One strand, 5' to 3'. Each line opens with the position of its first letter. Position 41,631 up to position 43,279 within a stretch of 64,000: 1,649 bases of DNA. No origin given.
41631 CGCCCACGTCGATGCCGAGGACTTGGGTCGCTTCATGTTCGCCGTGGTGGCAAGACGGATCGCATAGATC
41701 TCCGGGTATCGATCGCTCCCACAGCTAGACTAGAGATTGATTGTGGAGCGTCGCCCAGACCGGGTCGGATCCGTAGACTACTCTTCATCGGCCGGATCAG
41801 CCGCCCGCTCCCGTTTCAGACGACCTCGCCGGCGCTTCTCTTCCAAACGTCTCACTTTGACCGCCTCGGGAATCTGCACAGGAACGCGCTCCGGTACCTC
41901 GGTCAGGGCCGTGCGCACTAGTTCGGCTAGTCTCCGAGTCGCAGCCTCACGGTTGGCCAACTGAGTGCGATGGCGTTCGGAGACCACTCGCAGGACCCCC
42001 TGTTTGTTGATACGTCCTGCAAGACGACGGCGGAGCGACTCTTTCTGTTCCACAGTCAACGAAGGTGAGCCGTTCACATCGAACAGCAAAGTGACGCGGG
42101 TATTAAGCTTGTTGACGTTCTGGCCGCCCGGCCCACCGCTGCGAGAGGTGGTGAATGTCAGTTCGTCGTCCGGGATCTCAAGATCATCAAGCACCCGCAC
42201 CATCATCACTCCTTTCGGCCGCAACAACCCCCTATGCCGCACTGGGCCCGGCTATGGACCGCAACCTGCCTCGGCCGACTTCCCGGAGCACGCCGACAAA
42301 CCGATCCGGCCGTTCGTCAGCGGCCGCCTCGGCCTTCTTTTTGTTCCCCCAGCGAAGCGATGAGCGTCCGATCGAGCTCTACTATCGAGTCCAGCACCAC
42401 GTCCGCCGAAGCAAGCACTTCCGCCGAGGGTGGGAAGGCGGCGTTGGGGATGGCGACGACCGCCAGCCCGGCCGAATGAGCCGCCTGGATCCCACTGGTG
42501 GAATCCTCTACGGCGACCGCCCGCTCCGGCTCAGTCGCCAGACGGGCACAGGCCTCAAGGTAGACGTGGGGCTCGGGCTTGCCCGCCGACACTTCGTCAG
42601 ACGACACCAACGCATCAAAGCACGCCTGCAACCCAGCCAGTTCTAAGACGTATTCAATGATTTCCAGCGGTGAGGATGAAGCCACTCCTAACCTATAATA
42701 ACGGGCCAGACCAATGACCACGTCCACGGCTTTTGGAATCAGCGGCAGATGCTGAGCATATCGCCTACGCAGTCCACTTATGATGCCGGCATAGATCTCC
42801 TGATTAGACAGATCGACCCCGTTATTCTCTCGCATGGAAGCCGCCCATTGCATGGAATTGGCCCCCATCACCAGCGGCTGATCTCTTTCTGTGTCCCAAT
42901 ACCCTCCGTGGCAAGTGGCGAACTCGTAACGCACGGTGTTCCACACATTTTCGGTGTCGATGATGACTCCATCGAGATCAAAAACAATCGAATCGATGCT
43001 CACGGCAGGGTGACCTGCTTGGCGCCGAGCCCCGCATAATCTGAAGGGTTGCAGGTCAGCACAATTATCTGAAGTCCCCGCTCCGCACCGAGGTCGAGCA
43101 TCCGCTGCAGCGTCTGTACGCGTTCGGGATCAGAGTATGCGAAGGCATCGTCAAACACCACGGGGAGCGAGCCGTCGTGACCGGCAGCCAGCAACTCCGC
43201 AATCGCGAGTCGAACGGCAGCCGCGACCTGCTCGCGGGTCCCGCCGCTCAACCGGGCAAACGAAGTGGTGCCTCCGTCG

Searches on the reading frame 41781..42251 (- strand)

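Call 42: search_protein_families(library=pfam, max_evalue=1e-7, proteins=[window:41781-42251:-])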
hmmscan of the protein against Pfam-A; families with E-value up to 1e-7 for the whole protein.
window:41781-42251:- (157 aa): 1 family
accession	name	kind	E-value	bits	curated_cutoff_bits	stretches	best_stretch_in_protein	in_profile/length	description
PF00472.26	RF-1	-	1.5e-17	64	35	1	23-145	4-106/116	RF-1 domain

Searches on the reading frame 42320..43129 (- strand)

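Call 42: search_protein_families(library=pfam, max_evalue=1e-7, proteins=[window:42320-43129:-])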
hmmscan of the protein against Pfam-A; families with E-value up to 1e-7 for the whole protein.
window:42320-43129:- (270 aa): 2 families
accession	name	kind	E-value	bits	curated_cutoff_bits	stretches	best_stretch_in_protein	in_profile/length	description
PF13419.12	HAD_2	-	4.5e-26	92.5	23.8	1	48-227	1-178/178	Haloacid dehalogenase-like hydrolase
PF00702.32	Hydrolase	-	4.2e-24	86.4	26.4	1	45-221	1-191/191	haloacid dehalogenase-like hydrolase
